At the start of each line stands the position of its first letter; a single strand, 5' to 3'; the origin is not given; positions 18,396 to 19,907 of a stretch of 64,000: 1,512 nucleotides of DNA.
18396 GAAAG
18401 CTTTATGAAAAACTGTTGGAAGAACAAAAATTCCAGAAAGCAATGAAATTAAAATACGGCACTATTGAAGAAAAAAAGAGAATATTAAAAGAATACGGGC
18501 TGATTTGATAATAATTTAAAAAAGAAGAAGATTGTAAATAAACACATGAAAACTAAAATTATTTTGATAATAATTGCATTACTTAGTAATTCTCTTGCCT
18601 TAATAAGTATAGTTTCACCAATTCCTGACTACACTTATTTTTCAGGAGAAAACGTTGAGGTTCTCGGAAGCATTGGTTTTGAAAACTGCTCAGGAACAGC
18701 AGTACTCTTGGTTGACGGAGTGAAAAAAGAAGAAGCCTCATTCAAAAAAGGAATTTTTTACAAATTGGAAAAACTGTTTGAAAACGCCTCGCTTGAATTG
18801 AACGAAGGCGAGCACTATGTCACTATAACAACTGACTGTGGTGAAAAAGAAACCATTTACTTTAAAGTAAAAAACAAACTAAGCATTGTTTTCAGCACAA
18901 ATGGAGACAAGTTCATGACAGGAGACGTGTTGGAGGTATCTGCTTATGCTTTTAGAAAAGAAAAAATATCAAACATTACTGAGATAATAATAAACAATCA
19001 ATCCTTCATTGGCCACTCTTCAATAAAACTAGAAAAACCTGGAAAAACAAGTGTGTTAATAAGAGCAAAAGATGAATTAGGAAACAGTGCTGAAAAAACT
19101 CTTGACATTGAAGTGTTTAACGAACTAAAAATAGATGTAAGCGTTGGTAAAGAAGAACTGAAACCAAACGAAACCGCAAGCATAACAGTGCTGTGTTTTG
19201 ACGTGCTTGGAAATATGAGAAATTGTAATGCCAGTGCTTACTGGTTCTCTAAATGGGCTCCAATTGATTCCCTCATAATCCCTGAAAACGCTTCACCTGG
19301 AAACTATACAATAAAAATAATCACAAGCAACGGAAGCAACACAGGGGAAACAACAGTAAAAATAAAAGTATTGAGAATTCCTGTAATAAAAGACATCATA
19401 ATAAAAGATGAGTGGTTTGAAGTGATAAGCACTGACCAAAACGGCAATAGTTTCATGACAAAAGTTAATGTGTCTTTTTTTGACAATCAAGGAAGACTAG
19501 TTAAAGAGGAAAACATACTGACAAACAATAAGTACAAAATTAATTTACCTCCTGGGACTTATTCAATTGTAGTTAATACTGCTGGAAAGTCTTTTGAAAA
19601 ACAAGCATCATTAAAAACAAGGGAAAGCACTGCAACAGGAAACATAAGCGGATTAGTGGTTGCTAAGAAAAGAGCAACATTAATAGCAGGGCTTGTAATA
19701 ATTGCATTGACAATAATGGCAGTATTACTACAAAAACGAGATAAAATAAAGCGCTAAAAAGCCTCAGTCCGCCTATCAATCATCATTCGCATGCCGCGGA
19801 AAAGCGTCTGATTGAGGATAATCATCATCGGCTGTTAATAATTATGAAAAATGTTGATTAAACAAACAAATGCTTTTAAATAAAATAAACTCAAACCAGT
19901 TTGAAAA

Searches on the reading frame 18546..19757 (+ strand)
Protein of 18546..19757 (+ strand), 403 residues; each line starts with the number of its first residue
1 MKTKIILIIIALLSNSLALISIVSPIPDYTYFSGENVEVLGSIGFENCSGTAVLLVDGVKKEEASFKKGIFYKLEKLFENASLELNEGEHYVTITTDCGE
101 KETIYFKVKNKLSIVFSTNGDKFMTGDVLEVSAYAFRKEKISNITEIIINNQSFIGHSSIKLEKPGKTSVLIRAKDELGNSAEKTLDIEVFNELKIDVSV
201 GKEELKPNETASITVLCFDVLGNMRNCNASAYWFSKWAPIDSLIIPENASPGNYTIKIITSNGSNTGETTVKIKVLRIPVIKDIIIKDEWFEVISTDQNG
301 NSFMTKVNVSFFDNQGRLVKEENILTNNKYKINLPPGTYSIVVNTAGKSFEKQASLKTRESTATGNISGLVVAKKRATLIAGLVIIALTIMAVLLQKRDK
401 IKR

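Call 36: search_protein_families(library=pfam, proteins=[window:18546-19757:+], max_evalue=0.001)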
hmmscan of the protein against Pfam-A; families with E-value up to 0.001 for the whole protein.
window:18546-19757:+ (403 aa): 3 families
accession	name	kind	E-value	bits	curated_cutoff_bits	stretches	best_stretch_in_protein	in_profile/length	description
PF07495.19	Y_Y_Y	-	3e-07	30.7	26.6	0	134-190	10-64/65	Y_Y_Y domain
PF18962.6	Por_Secre_tail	-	0.00022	21.9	27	0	301-351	16-70/75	Secretion system C-terminal sorting domain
PF18981.6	InlK_D3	-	0.00058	20.3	25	0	159-184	43-68/75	Internalin K domain (D3/D4)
